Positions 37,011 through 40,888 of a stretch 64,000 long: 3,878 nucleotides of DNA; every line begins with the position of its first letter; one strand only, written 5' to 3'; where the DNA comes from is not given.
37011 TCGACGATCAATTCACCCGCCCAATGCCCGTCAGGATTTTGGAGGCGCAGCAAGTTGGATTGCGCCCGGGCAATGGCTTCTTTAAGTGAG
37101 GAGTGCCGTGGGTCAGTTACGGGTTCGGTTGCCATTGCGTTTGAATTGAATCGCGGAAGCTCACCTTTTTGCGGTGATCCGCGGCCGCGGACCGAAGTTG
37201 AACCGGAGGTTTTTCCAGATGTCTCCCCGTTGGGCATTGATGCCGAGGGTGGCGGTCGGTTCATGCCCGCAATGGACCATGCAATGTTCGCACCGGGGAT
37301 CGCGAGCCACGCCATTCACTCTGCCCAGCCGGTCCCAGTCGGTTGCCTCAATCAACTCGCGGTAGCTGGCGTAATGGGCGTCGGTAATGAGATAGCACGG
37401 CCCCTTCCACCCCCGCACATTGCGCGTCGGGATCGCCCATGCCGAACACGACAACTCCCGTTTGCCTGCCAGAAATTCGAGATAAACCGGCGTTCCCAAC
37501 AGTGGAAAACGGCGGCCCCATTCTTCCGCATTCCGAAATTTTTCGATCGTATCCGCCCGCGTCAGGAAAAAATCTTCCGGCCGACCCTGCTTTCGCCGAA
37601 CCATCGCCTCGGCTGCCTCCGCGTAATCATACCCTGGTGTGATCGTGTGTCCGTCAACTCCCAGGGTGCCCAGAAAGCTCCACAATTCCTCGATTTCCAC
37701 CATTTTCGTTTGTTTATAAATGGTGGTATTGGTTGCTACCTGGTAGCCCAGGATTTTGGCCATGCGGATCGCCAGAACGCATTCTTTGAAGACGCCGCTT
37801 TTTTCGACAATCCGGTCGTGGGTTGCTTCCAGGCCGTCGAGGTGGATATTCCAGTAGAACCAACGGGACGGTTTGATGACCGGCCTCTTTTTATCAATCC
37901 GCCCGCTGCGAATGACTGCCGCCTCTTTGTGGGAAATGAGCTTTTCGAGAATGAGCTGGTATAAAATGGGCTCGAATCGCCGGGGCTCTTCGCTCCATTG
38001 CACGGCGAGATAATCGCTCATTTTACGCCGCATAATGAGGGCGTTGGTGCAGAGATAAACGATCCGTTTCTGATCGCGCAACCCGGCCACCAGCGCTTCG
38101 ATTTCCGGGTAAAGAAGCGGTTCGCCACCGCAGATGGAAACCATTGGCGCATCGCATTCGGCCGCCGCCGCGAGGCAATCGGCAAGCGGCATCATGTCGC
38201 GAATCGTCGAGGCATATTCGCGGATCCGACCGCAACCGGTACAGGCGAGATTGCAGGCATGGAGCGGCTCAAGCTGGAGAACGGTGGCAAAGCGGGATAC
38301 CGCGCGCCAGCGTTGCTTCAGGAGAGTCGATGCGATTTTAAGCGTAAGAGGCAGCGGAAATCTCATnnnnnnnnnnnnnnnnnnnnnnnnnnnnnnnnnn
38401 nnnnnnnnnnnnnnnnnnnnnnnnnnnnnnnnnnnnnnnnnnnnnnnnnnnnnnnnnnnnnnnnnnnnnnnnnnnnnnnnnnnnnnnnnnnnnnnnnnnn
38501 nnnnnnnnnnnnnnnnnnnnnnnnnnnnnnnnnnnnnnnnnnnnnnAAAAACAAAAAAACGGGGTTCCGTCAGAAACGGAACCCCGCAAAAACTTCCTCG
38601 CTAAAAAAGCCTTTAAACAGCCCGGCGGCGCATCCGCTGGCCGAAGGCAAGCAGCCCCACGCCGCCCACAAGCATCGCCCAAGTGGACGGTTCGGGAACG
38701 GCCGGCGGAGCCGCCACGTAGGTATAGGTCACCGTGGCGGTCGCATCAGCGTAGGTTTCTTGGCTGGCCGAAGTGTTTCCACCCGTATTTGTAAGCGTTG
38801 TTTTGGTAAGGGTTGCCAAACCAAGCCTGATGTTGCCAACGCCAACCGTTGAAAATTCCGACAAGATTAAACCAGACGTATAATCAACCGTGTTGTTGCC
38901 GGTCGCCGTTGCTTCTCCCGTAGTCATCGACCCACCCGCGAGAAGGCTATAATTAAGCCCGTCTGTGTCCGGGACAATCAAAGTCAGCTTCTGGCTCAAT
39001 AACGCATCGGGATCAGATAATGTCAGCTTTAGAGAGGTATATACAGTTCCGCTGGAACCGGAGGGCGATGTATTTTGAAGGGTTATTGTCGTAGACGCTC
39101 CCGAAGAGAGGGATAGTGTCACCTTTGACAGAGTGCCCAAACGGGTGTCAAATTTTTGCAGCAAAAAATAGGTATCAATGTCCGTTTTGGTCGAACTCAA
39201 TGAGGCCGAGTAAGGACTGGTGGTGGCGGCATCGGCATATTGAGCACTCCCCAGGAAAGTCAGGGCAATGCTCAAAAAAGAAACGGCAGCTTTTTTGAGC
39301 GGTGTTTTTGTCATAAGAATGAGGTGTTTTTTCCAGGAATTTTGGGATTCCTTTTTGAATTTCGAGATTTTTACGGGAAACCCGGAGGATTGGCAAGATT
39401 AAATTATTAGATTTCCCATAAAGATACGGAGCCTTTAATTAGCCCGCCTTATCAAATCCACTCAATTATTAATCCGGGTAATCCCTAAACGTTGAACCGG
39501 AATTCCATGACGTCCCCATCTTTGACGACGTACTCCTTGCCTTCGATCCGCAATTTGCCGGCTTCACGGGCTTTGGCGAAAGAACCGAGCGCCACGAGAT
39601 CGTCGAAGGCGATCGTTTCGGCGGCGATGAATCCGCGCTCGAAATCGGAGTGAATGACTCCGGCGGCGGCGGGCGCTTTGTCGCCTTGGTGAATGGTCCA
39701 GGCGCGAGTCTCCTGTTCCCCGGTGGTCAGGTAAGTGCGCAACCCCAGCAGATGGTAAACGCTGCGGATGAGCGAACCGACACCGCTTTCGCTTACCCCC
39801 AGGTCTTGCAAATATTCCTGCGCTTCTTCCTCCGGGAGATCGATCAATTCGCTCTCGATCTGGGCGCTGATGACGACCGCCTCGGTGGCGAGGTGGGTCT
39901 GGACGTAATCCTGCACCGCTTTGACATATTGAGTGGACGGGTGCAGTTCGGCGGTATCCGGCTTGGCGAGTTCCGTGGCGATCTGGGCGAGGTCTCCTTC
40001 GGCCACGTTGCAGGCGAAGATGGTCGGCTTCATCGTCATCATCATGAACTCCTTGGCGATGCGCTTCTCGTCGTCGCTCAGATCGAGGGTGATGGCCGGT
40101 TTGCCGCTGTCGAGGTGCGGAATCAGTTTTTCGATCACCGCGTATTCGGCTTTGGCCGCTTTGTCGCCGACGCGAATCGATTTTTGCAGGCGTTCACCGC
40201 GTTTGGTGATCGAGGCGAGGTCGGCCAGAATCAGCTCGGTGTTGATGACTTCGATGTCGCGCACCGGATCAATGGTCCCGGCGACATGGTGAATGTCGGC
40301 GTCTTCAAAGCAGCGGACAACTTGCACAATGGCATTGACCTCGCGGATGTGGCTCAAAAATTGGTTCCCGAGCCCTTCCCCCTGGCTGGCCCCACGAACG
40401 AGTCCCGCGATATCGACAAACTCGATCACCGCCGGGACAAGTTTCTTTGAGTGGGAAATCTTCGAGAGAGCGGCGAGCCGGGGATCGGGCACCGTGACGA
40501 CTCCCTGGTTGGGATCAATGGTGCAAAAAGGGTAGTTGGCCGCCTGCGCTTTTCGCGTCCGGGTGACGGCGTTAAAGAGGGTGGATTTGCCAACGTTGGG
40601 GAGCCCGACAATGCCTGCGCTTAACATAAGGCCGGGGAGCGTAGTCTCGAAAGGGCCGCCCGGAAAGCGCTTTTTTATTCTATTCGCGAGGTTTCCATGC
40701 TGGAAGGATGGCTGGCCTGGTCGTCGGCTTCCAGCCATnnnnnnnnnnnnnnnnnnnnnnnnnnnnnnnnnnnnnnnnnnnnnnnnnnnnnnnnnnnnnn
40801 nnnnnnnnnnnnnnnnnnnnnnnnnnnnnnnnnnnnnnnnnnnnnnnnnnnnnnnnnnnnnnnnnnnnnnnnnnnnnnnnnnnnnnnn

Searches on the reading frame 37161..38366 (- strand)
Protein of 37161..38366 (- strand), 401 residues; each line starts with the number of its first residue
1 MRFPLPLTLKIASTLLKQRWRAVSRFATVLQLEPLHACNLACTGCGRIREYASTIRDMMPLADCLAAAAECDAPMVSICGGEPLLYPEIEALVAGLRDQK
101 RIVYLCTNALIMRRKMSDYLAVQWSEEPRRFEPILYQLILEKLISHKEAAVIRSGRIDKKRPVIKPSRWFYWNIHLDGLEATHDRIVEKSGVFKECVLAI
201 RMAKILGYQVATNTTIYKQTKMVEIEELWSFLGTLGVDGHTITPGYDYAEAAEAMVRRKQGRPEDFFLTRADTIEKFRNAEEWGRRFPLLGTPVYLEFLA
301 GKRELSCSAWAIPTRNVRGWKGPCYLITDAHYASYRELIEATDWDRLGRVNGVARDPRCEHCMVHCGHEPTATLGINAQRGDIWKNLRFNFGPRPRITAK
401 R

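Call 3: search_protein_families(library=pfam, proteins=[window:37161-38366:-], max_evalue=0.01)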
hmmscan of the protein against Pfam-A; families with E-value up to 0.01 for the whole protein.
window:37161-38366:- (401 aa): 2 families
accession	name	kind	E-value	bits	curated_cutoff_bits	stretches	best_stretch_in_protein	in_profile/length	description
PF11946.13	DUF3463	-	1.7e-37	128.7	31.3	1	241-383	2-131/134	Domain of unknown function (DUF3463)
PF04055.27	Radical_SAM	-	1.3e-09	38.8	29.5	1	34-115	3-92/166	Radical SAM superfamily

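Call 56: search_protein_families(library=ncbifam, proteins=[window:37161-38366:-], max_evalue=0.00001)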
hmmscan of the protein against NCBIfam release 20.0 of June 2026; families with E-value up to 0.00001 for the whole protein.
window:37161-38366:- (401 aa): 13 families
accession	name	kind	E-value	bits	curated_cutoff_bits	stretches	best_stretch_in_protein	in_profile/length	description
TIGR03470.1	HpnH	equivalog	1.2e-110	369.4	225.05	2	157-373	112-316/318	adenosyl-hopene transferase HpnH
TIGR04051.1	rSAM_NirJ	equivalog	1.4e-10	40.7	515.45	0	164-232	96-163/354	heme d1 biosynthesis radical SAM protein NirJ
TIGR02666.1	moaA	equivalog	4.2e-09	35.8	284.05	1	35-118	17-109/336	GTP 3',8-cyclase MoaA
TIGR04053.2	TIGR04053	equivalog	5.1e-09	35.8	395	1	172-238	113-179/366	TIGR04053 family radical SAM/SPASM domain-containing protein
TIGR04054.1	rSAM_NirJ1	equivalog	2.8e-08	32.8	650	0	164-233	130-198/387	putative heme d1 biosynthesis radical SAM protein NirJ1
NF049973.1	radical_Rv1681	equivalog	4.2e-08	32.5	380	0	37-116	81-161/326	Rv1681 family radical SAM protein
TIGR04133.1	rSAM_w_lipo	hypoth_equivalog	4.7e-08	32.4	425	0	9-116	7-117/350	TIGR04133 family radical SAM/SPASM protein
TIGR03961.1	rSAM_PTO1314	hypoth_equivalog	6.5e-07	28.9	306.05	0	171-259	119-204/332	PTO1314 family radical SAM protein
TIGR04347.1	pseudo_SAM_Halo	equivalog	1.2e-06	28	525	0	171-241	139-208/390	TIGR04347 family pseudo-SAM/SPASM protein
TIGR04167.1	rSAM_SeCys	equivalog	2.5e-06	27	300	1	28-121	8-102/303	arsenosugar biosynthesis radical SAM (seleno)protein ArsS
TIGR04546.1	rSAM_ahbC_deAc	equivalog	3e-06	26.3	650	0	167-232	136-200/390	12,18-didecarboxysiroheme deacetylase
TIGR04545.1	rSAM_ahbD_hemeb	equivalog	3.1e-06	26.9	500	0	173-242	103-172/339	heme b synthase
TIGR04349.1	rSAM_QueE_gams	hypoth_equivalog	8.6e-06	25.6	300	0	35-108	26-97/210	7-carboxy-7-deazaguanine synthase QueE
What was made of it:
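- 37161..38366 (-): hpnH, adenosyl-hopene transferase (radical SAM). calls 3, 56 (TIGR03470, 369 bits)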

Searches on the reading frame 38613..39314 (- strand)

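Call 41: search_protein_families(library=pfam, proteins=[window:38613-39314:-], max_evalue=0.0001)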
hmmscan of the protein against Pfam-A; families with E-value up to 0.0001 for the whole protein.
window:38613-39314:- (233 aa): 1 family
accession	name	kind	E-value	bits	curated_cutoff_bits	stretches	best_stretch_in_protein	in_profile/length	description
PF07589.16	PEP-CTERM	-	7.2e-07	29.5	20.7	1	205-230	1-24/24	PEP-CTERM motif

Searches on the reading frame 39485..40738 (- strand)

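Call 41: search_protein_families(library=pfam, proteins=[window:39485-40738:-], max_evalue=0.0001)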
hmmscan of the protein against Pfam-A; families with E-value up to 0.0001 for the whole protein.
window:39485-40738:- (417 aa): 3 families
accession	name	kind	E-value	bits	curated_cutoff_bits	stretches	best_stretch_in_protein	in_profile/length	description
PF06071.19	YchF-GTPase_C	-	4.5e-37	126.5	27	1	333-416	1-84/84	Protein of unknown function (DUF933)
PF01926.29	MMR_HSR1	-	3.2e-23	82.4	21.9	1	41-145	2-87/113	50S ribosome-binding GTPase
PF02421.24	FeoB_N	-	1.8e-07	31.3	27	1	42-83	4-44/156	Ferrous iron transport protein B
